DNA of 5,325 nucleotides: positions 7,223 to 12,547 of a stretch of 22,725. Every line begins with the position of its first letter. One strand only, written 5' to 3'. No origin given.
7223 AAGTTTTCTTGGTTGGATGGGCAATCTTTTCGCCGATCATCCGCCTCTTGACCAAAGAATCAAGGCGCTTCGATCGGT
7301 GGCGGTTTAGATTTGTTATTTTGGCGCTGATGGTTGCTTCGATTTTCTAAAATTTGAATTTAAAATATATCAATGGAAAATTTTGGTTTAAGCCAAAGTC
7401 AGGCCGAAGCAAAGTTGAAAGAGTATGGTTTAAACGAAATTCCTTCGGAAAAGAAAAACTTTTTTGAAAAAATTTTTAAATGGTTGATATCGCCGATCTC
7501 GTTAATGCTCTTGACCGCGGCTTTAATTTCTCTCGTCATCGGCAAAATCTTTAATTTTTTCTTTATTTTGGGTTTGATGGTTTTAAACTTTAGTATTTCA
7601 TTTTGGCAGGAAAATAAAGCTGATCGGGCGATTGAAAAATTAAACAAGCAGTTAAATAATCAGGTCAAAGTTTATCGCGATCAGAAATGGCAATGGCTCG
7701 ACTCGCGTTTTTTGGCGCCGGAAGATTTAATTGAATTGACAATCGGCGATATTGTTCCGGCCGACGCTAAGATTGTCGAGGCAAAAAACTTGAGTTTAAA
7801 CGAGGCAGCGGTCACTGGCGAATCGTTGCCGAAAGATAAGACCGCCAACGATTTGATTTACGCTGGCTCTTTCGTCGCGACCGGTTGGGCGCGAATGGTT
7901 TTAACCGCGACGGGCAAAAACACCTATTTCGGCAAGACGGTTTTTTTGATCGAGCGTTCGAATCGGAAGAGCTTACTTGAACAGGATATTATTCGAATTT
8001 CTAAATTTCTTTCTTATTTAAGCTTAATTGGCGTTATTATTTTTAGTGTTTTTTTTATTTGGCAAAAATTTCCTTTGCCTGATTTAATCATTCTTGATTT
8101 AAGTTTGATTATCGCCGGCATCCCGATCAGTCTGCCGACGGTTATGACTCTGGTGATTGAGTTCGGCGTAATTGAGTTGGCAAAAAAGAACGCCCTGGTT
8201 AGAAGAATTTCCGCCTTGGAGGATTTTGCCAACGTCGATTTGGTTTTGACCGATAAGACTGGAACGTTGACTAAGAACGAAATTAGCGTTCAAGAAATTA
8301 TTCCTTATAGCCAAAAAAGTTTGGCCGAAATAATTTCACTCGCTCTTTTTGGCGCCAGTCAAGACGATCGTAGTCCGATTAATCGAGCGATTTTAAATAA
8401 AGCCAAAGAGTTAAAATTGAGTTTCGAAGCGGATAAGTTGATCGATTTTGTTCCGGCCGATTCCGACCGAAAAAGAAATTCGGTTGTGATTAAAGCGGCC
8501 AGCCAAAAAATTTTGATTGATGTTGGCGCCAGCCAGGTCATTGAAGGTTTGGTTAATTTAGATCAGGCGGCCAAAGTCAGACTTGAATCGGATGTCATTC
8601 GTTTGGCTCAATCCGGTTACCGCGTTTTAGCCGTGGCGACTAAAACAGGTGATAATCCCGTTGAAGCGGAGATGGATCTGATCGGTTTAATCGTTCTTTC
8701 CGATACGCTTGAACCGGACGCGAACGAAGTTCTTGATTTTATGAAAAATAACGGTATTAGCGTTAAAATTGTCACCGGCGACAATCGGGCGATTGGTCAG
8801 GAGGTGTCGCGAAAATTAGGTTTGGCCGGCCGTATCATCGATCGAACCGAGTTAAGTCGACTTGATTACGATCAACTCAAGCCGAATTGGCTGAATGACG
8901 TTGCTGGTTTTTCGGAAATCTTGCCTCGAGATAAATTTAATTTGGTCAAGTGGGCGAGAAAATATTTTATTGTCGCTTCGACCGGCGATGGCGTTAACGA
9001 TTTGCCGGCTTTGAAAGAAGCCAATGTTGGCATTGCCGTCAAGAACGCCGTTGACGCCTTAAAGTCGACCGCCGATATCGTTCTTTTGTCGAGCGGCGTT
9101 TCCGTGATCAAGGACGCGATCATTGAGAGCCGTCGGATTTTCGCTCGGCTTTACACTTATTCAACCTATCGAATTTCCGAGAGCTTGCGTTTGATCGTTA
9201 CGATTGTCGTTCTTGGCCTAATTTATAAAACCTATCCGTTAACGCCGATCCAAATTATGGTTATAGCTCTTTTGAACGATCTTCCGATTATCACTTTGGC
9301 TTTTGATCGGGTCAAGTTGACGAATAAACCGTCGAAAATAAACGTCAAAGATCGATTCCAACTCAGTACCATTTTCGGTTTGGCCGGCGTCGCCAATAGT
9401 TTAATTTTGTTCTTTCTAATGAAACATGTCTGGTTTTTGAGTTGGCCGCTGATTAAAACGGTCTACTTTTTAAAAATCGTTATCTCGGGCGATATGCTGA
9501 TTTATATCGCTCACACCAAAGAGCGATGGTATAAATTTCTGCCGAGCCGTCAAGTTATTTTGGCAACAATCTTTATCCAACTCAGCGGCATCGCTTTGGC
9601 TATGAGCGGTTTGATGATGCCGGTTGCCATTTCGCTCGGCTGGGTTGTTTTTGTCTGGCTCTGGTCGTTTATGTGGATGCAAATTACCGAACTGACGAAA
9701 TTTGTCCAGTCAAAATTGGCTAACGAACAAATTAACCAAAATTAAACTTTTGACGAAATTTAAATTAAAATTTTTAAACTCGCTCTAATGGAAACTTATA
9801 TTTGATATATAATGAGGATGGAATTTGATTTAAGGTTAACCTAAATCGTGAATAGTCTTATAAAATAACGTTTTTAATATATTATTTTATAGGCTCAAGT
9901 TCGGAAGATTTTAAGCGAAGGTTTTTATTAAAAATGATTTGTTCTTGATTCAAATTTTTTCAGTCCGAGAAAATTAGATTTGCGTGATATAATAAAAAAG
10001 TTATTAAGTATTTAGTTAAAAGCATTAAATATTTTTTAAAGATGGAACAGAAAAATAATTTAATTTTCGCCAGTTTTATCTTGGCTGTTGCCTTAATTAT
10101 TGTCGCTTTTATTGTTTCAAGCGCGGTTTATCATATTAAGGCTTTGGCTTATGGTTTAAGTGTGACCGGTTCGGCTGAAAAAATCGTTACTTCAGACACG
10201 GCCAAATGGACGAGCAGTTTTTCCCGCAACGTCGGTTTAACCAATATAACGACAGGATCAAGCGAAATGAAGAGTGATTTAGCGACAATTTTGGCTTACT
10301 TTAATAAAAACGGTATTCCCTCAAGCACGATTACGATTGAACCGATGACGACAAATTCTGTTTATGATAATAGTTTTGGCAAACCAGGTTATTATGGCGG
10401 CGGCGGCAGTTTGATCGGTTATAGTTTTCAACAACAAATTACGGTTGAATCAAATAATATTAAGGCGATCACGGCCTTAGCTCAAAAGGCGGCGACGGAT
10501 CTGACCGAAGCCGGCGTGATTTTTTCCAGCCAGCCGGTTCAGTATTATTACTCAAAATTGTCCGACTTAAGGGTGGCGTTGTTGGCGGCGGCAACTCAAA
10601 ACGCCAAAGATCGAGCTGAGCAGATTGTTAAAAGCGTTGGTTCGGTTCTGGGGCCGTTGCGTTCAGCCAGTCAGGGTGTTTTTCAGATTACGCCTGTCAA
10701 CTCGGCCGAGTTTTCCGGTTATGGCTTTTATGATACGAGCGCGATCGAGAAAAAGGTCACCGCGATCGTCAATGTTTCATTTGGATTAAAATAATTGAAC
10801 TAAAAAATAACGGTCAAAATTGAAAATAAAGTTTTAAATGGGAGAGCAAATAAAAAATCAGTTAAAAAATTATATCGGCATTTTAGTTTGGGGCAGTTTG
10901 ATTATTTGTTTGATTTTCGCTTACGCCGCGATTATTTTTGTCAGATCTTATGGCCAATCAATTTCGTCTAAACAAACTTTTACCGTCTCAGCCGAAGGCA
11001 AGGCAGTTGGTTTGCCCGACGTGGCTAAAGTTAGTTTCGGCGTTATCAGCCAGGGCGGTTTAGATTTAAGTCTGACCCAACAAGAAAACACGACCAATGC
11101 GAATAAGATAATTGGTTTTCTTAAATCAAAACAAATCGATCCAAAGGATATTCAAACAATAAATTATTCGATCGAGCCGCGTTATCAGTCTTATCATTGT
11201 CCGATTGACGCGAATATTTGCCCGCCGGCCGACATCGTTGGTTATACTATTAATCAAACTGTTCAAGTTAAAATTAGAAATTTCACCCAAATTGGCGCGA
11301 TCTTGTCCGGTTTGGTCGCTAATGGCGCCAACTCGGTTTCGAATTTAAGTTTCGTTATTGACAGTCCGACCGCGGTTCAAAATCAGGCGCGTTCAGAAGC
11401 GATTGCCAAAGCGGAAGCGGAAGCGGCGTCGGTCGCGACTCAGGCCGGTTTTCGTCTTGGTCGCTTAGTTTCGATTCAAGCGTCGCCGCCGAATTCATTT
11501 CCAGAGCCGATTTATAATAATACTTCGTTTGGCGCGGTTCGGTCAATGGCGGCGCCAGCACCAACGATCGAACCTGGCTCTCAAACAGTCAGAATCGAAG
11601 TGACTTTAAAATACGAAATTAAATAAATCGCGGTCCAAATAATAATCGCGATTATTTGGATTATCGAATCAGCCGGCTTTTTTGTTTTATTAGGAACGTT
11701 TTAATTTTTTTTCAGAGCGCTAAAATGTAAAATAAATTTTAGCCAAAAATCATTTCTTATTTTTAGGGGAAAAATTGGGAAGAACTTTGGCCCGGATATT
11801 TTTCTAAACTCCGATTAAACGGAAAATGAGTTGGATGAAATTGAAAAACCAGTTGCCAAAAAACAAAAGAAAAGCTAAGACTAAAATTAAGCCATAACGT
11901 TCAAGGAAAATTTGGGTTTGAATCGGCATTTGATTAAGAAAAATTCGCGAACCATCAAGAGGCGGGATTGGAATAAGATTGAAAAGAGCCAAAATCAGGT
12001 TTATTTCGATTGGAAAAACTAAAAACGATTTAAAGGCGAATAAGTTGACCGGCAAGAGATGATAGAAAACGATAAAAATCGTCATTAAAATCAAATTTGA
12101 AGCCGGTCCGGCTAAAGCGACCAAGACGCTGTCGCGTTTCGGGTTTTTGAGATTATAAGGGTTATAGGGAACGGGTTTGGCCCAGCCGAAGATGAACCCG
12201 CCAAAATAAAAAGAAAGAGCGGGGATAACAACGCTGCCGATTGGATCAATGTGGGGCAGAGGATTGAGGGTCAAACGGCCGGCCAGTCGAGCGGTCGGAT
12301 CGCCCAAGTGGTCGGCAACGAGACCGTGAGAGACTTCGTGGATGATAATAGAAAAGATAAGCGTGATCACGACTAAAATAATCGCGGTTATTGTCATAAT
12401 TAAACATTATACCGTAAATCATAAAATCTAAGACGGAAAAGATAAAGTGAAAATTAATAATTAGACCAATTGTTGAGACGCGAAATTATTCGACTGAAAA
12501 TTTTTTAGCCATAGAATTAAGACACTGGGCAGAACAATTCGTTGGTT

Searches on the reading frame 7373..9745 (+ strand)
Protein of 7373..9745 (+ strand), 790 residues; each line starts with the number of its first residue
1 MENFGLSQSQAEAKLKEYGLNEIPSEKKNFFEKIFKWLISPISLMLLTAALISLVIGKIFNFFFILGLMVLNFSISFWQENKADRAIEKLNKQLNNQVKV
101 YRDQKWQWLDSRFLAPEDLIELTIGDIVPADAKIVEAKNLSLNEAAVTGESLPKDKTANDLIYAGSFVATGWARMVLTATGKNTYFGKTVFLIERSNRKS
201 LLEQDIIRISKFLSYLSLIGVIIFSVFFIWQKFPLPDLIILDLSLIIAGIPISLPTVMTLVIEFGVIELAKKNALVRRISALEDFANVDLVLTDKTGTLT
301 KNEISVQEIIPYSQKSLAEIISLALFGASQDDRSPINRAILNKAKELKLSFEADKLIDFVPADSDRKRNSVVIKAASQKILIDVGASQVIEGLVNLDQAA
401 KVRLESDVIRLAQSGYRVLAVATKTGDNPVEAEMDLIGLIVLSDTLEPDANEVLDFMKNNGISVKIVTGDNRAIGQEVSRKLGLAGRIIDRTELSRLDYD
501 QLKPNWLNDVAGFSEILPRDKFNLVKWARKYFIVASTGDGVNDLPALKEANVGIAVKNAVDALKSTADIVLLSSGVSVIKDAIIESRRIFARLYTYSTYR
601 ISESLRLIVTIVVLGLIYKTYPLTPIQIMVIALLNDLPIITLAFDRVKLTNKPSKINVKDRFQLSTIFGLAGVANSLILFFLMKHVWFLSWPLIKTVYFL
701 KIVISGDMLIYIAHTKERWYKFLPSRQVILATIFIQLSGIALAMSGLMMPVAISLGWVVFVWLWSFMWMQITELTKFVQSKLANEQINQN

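Call 65: search_protein_families(library=pfam, proteins=[window:7373-9745:+], max_evalue=0.0001)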
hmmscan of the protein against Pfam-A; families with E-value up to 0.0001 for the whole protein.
window:7373-9745:+ (790 aa): 4 families
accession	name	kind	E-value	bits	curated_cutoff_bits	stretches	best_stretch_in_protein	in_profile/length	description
PF00122.25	E1-E2_ATPase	-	1.3e-39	136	28.1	1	94-272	3-181/181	E1-E2 ATPase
PF00702.32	Hydrolase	-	1.7e-14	55.1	26.4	1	288-551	1-191/191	haloacid dehalogenase-like hydrolase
PF00690.31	Cation_ATPase_N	-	6.9e-11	42.1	20.4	1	5-53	20-69/69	Cation transporter/ATPase, N-terminus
PF08282.18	Hydrolase_3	-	3.2e-07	30.8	20.9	1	534-574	206-246/255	haloacid dehalogenase-like hydrolase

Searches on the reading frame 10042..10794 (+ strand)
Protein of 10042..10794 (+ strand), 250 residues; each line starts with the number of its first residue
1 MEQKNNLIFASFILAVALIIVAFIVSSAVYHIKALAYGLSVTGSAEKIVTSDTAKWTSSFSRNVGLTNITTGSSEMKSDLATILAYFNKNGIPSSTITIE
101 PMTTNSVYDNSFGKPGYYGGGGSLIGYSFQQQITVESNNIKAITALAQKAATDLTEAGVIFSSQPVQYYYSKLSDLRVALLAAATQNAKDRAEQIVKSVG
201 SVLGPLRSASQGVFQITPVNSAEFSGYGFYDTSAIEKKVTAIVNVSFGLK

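Call 65: search_protein_families(library=pfam, proteins=[window:10042-10794:+], max_evalue=0.0001)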
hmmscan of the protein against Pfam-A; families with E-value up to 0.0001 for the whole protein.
window:10042-10794:+ (250 aa): 1 family
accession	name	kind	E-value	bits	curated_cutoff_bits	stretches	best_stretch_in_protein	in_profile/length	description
PF04402.19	SIMPL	-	1.1e-21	78.5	25.2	1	39-247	1-205/205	Protein of unknown function (DUF541)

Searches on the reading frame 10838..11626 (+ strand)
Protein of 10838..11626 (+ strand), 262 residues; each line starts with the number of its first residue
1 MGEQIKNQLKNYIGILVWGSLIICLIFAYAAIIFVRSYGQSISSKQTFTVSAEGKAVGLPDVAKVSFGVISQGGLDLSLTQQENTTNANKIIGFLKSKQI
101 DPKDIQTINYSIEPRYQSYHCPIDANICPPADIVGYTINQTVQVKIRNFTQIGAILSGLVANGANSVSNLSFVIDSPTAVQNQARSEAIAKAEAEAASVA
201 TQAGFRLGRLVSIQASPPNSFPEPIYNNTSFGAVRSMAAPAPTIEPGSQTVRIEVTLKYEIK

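Call 65: search_protein_families(library=pfam, proteins=[window:10838-11626:+], max_evalue=0.0001)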
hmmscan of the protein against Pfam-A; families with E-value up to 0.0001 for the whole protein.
window:10838-11626:+ (262 aa): 1 family
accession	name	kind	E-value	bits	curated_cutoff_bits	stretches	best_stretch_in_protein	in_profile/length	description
PF04402.19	SIMPL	-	5.1e-43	148.2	25.2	1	49-259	2-205/205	Protein of unknown function (DUF541)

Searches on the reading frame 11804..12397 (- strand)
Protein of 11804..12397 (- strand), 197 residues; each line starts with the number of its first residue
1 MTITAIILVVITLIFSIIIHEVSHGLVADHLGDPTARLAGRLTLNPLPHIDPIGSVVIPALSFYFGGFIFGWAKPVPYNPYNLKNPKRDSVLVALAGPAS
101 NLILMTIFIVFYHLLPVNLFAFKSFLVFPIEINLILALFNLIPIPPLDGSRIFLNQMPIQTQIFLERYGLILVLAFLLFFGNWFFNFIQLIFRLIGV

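Call 65: search_protein_families(library=pfam, proteins=[window:11804-12397:-], max_evalue=0.0001)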
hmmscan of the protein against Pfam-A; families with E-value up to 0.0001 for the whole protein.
window:11804-12397:- (197 aa): 1 family
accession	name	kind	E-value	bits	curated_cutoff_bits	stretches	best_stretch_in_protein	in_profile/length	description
PF02163.28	Peptidase_M50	-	8.5e-13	48.6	27.2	2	122-163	159-201/221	Peptidase family M50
